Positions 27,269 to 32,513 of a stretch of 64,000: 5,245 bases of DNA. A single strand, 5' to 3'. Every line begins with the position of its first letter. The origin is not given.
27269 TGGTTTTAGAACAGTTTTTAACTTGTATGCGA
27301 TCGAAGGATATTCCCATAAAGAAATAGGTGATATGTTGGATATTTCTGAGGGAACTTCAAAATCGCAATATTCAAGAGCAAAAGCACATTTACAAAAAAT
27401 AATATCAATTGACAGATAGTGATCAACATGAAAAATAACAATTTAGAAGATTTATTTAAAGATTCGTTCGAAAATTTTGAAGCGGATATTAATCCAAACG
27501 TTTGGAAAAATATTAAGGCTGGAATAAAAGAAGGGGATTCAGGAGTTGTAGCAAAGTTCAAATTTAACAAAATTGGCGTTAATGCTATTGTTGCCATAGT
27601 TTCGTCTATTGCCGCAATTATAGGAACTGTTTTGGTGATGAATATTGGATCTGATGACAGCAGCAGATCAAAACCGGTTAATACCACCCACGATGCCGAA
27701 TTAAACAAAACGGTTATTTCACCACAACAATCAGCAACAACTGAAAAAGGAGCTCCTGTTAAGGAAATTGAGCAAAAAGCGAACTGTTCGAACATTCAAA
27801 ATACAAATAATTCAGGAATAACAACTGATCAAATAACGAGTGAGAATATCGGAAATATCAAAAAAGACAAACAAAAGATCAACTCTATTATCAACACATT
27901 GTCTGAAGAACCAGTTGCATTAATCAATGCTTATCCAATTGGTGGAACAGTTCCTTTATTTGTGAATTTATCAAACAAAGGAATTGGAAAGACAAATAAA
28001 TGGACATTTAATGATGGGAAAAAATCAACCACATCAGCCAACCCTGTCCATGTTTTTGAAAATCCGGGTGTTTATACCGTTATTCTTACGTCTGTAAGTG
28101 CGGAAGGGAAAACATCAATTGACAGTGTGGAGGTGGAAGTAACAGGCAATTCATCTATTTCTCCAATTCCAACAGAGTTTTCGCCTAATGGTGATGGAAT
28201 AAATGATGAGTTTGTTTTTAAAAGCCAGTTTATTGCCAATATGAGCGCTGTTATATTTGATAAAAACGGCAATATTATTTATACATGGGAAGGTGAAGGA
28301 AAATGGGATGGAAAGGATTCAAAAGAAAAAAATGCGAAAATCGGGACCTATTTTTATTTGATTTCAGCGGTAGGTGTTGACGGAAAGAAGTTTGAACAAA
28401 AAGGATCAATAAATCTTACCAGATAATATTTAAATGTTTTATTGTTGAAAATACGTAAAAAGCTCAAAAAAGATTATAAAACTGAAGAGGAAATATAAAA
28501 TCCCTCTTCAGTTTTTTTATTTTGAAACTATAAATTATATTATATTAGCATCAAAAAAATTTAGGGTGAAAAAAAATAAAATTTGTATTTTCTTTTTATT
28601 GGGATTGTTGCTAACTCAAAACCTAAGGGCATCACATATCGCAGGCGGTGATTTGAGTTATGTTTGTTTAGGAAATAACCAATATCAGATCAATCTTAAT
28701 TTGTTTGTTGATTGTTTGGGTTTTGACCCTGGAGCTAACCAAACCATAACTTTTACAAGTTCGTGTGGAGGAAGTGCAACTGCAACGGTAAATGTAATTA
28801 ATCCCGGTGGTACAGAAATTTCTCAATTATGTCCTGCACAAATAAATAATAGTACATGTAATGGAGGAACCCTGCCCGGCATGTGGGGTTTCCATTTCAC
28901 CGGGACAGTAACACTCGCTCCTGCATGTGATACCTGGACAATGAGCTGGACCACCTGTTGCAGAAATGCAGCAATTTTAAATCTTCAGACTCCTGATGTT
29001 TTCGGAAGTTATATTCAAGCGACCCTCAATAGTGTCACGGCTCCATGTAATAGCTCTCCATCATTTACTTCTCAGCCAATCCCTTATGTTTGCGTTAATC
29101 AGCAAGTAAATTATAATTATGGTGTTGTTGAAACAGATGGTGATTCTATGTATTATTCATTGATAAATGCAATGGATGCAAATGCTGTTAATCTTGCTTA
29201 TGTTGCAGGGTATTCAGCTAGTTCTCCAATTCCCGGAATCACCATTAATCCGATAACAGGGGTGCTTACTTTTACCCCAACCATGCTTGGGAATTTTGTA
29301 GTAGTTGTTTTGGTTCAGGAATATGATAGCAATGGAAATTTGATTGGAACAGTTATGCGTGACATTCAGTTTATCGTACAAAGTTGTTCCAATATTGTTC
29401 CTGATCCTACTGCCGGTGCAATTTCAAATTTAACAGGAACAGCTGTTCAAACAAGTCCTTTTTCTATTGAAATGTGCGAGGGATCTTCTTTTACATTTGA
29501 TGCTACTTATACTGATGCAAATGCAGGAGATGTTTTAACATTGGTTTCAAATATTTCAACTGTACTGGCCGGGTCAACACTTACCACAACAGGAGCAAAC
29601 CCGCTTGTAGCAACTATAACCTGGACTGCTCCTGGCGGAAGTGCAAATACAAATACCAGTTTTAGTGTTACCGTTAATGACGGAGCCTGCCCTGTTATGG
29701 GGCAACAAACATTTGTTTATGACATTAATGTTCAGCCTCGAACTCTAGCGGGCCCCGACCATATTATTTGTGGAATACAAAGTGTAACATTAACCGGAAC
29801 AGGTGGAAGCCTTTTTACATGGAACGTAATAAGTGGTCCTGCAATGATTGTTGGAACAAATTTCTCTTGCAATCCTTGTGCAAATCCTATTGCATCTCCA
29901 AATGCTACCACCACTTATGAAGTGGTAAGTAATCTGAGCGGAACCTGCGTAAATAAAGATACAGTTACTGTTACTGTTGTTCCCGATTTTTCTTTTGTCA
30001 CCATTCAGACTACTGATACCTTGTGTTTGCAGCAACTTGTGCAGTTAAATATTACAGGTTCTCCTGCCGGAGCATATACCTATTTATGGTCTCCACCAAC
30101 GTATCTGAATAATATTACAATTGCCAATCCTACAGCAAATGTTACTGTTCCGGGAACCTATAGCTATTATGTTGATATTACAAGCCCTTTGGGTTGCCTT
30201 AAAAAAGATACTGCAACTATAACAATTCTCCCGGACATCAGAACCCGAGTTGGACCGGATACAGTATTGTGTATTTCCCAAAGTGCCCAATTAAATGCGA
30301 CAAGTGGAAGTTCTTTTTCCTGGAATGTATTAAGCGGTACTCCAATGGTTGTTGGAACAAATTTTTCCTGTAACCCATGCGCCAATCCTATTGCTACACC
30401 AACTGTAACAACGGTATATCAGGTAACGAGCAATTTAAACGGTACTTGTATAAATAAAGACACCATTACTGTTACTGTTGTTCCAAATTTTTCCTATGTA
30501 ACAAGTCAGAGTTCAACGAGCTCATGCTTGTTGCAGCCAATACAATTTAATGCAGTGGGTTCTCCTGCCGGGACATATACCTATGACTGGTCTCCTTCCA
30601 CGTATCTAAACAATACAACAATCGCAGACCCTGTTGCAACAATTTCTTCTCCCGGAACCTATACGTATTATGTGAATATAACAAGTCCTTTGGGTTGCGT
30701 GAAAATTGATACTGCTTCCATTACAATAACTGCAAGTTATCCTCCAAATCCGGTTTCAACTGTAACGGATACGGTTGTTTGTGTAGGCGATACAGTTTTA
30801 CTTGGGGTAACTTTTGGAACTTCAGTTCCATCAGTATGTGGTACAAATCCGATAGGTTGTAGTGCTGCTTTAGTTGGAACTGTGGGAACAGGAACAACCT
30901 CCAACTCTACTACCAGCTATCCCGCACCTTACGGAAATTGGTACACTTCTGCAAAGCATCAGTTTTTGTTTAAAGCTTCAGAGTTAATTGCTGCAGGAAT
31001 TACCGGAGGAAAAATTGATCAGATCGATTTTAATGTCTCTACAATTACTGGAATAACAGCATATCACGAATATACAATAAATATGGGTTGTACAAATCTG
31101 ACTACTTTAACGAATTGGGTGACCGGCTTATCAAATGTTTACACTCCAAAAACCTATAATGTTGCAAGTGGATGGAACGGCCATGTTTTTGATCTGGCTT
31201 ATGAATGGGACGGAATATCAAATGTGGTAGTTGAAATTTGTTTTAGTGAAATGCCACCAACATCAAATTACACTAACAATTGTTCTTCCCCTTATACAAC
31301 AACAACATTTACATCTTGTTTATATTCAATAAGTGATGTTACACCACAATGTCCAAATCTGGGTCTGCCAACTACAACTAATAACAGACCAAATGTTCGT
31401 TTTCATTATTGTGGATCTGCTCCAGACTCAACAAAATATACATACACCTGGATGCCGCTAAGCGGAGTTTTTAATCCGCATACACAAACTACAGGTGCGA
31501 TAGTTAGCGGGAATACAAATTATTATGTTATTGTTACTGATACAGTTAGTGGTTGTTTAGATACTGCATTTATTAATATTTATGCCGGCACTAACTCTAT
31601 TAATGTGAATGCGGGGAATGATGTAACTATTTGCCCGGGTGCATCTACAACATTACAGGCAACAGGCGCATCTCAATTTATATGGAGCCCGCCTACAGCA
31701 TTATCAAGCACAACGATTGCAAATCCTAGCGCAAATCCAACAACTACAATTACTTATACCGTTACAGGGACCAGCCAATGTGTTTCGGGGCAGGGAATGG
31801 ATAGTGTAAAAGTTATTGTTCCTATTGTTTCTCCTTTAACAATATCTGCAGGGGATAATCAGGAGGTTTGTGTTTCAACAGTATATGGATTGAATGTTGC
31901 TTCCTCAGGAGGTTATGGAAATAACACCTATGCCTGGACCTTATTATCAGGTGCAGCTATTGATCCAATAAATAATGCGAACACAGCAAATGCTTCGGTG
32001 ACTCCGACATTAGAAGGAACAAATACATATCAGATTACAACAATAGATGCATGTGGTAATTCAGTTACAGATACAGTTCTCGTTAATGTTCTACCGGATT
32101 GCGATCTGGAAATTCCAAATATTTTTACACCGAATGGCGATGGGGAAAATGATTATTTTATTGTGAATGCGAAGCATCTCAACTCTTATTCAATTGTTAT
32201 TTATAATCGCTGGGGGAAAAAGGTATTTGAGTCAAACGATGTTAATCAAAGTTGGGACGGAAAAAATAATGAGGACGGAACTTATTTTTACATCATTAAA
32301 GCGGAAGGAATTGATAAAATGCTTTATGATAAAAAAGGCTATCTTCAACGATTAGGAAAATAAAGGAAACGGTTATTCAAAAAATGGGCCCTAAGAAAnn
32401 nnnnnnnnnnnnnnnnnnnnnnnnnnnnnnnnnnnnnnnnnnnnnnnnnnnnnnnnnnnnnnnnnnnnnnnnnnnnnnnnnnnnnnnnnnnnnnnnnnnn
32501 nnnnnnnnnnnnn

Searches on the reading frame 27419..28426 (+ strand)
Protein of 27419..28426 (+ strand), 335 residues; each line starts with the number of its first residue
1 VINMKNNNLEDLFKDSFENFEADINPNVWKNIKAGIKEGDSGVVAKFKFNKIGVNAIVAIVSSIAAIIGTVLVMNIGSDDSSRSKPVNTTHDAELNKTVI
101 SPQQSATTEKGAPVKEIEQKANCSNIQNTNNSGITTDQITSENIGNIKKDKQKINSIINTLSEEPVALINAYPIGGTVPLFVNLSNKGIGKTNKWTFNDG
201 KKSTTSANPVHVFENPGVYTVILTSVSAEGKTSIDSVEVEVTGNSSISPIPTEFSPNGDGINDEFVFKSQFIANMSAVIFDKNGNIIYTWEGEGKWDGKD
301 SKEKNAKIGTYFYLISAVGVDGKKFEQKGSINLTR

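Call 9: search_protein_families(library=pfam, proteins=[window:27419-28426:+], max_evalue=0.001)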
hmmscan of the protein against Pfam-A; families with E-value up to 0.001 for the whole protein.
window:27419-28426:+ (335 aa): 3 families
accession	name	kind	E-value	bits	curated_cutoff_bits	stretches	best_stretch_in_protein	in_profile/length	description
PF13585.12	CHU_C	-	1.3e-14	54.6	27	1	250-332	3-85/86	CHU_C Type IX secretion signal domain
PF18911.6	PKD_4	-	4.1e-09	36.8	27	1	183-240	25-84/85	PKD domain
PF00801.26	PKD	-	2.5e-06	27.8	23.5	1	179-232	18-72/80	PKD domain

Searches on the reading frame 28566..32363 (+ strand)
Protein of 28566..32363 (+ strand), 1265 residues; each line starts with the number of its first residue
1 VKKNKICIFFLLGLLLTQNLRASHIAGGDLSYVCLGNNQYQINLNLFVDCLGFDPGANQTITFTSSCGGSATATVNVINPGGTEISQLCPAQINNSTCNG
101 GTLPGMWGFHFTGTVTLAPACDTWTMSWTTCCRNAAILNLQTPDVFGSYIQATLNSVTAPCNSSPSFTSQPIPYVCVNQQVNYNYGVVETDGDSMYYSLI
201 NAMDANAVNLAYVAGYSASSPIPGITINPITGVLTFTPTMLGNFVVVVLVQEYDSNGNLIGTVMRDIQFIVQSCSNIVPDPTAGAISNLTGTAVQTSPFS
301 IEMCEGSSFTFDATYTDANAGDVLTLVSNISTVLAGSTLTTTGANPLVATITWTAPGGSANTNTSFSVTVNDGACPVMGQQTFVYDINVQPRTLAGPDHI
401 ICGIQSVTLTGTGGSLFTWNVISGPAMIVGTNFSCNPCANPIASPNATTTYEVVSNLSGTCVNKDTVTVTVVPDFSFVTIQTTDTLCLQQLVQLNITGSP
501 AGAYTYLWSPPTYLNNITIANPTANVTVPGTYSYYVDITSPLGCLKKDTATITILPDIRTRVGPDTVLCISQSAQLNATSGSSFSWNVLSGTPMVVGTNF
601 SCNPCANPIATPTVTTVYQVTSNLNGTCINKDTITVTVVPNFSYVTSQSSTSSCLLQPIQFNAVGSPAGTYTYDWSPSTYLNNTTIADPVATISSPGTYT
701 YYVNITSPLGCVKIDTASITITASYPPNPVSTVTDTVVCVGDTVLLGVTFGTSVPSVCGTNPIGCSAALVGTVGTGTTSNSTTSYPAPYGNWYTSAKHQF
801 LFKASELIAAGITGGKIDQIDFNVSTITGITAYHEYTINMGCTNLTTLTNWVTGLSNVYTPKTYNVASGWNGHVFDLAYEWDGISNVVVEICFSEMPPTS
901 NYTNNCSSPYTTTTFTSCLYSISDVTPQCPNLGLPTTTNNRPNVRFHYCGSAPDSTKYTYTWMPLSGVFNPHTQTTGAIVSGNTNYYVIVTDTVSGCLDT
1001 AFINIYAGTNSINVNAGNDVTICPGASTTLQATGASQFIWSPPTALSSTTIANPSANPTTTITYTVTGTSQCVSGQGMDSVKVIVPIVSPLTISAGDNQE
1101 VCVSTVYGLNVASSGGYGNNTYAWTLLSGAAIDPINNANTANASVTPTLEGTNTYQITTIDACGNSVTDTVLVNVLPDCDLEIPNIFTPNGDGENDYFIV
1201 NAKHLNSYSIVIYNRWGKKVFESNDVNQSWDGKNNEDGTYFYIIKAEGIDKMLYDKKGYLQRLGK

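Call 6: search_protein_families(library=pfam, proteins=[window:28566-32363:+], max_evalue=0.01)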
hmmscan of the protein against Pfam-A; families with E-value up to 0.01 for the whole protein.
window:28566-32363:+ (1265 aa): 2 families
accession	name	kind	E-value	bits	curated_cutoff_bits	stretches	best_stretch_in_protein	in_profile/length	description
PF13585.12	CHU_C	-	1.1e-20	74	27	1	1182-1261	2-85/86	CHU_C Type IX secretion signal domain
PF22352.2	K319L-like_PKD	-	4.8e-07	30.1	27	1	1095-1175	1-84/84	K319L-like, PKD domain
